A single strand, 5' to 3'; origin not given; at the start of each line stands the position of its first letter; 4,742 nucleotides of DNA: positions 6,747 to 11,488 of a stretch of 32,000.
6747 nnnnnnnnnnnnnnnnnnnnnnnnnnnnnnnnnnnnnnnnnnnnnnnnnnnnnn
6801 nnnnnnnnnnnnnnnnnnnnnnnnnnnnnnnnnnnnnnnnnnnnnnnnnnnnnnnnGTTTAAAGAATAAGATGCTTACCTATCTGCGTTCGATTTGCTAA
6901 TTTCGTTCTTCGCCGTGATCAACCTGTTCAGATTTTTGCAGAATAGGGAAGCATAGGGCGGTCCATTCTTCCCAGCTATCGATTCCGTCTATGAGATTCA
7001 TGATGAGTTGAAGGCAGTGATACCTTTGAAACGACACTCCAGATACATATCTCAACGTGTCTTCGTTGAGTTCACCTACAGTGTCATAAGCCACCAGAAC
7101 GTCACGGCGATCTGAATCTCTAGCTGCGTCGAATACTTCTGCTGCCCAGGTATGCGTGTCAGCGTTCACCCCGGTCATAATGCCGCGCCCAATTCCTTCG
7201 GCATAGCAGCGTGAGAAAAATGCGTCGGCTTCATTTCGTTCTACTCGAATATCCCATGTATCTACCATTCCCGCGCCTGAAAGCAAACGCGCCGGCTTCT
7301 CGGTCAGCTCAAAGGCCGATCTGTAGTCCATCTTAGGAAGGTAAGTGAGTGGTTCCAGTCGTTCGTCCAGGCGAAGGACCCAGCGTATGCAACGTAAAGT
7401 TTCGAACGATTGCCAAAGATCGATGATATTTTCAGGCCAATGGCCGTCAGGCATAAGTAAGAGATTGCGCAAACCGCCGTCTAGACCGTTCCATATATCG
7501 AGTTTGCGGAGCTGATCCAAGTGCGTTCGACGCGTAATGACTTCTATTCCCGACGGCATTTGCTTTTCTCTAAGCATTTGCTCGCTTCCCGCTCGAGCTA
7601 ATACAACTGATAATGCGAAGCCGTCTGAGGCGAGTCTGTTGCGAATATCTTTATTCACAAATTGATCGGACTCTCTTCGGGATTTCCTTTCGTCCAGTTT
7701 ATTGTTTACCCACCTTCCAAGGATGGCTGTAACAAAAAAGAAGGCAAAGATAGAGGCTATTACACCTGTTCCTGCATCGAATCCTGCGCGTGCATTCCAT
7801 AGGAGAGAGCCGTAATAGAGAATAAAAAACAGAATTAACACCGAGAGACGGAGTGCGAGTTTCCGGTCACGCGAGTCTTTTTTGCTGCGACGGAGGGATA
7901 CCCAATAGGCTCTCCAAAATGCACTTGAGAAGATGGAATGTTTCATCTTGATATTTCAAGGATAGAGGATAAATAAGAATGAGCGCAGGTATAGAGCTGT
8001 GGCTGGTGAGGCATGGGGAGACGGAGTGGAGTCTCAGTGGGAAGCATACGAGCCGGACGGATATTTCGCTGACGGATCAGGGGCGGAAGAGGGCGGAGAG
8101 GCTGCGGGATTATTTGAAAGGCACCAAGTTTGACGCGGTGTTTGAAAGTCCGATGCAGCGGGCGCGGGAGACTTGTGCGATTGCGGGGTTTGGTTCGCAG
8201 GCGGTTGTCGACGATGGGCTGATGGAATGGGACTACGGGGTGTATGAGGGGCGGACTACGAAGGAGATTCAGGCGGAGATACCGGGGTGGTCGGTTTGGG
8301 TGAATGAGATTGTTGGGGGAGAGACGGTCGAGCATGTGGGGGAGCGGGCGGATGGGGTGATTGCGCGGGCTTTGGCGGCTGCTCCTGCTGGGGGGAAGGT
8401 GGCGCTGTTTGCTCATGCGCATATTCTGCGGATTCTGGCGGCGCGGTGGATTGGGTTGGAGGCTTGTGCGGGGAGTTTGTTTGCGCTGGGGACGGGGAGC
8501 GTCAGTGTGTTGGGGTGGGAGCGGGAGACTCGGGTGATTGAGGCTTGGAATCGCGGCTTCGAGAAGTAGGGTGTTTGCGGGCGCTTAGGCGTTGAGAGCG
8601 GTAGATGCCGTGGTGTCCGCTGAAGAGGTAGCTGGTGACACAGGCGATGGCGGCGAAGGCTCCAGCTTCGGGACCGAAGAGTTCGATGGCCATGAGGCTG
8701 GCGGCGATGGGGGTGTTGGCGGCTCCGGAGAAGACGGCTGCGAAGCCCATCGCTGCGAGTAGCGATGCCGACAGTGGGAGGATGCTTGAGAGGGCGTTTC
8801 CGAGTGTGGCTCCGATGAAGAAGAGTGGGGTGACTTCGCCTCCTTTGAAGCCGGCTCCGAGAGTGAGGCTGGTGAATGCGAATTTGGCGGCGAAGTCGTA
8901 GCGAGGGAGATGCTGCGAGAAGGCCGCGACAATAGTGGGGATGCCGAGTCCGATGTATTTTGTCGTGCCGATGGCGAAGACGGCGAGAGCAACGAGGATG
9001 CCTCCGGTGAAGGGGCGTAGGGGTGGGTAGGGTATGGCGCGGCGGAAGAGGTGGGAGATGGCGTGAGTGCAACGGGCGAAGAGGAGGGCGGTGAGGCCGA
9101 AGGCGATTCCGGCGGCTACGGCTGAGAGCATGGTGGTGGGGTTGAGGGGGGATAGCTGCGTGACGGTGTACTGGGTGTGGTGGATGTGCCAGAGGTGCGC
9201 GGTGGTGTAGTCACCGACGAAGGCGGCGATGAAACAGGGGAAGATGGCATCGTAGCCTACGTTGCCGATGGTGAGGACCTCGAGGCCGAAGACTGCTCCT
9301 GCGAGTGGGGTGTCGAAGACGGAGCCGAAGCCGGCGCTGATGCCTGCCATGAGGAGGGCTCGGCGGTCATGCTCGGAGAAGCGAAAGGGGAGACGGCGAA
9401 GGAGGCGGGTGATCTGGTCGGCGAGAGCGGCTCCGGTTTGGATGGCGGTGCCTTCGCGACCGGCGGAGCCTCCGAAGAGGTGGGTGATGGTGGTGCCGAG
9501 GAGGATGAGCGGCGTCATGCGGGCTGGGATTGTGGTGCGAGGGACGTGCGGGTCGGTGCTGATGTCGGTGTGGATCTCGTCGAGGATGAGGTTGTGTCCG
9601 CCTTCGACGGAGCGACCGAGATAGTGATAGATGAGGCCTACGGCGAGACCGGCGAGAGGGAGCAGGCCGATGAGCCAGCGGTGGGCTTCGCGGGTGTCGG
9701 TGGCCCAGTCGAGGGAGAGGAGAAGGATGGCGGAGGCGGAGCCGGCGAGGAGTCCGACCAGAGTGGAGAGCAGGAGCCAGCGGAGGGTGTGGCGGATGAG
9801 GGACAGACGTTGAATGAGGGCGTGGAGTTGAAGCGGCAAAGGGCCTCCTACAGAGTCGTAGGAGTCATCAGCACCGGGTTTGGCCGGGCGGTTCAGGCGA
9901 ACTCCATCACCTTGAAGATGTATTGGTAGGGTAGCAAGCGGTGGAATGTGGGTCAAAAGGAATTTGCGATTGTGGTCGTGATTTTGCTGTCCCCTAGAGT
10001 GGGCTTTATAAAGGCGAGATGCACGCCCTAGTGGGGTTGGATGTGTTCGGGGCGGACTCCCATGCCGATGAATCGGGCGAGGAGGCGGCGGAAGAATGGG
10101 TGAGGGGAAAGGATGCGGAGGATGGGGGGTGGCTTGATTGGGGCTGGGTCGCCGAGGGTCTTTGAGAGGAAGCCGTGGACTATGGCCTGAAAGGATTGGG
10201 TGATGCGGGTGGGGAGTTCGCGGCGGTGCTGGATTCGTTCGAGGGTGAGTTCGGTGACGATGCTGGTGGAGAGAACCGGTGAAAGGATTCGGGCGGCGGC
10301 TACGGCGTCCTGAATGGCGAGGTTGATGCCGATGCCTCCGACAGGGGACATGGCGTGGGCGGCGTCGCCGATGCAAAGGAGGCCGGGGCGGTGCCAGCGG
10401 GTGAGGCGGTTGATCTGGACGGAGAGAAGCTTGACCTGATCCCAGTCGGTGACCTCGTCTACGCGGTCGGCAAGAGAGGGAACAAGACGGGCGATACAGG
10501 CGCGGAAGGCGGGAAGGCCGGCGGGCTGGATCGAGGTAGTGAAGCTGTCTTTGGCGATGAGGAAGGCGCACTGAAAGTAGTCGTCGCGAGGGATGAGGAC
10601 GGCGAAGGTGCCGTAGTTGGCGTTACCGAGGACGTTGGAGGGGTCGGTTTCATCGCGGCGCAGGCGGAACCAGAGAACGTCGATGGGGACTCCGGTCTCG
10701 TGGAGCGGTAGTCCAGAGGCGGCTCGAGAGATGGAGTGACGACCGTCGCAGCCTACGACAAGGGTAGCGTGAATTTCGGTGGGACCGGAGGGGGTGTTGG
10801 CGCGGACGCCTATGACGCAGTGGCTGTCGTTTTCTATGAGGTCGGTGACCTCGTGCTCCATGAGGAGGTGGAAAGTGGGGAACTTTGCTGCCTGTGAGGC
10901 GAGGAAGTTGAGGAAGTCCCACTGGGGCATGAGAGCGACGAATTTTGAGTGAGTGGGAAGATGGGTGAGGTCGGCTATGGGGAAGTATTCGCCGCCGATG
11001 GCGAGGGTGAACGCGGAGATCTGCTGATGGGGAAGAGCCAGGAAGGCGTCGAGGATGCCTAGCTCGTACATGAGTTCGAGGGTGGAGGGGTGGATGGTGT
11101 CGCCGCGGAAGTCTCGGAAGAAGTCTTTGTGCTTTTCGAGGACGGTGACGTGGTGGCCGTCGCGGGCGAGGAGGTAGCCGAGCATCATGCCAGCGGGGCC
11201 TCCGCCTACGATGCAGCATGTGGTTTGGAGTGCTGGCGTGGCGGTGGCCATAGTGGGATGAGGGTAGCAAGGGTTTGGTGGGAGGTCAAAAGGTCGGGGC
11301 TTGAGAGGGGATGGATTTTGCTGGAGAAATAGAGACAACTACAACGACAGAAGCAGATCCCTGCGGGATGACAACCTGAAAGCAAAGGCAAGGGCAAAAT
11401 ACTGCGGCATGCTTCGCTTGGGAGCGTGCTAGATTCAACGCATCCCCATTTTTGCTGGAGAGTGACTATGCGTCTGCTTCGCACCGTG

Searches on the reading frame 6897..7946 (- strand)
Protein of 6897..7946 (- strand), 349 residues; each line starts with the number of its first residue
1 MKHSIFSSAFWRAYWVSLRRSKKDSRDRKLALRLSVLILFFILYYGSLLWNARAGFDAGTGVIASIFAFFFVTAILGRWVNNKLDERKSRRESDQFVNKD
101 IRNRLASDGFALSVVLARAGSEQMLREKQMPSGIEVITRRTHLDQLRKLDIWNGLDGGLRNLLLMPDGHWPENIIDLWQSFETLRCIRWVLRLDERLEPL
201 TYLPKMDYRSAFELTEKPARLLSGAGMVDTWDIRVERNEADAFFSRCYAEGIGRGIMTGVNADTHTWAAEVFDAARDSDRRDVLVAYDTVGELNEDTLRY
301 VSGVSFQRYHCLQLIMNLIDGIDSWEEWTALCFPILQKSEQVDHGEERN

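Call 47: search_protein_families(library=pfam, proteins=[window:6897-7946:-], max_evalue=0.05)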
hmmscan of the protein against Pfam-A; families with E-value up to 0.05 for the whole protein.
window:6897-7946:- (349 aa): 1 family
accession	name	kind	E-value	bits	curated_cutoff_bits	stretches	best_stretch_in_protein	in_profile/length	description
PF03899.21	ATP-synt_I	-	0.012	16.4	25.1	1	33-84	3-54/99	ATP synthase I chain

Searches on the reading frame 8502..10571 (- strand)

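Call 10: search_protein_families(library=pfam, proteins=[window:8502-10571:-], max_evalue=0.001)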
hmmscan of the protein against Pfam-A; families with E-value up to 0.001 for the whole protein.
window:8502-10571:- (689 aa): 1 family
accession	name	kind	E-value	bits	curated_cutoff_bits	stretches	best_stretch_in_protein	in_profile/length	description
PF00654.25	Voltage_CLC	-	7.4e-67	226.4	24.8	1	308-651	2-345/346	Voltage gated chloride channel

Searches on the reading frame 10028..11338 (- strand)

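Call 10: search_protein_families(library=pfam, proteins=[window:10028-11338:-], max_evalue=0.001)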
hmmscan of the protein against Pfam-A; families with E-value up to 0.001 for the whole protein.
window:10028-11338:- (436 aa): 7 families
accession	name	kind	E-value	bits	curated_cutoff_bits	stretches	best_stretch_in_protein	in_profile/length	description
PF01494.25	FAD_binding_3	-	1.9e-58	198.8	22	1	39-374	2-340/349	FAD binding domain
PF13450.12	NAD_binding_8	-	1.1e-07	32.5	21.9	1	43-73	1-31/68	NAD(P)-binding Rossmann-like domain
PF01266.30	DAO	-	7.4e-07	29.5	27.9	1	42-72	3-33/353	FAD dependent oxidoreductase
PF03486.20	HI0933_like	-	9.4e-06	25.7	50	1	41-76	3-38/244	HI0933-like protein Rossmann domain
PF00890.30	FAD_binding_2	-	2e-05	24.4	20.4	0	43-71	4-32/414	FAD binding domain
PF04820.20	Trp_halogenase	-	0.00027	20.3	21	0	42-100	3-65/458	Tryptophan halogenase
PF07992.20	Pyr_redox_2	-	0.00039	20.4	26.1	0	40-75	144-179/291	Pyridine nucleotide-disulphide oxidoreductase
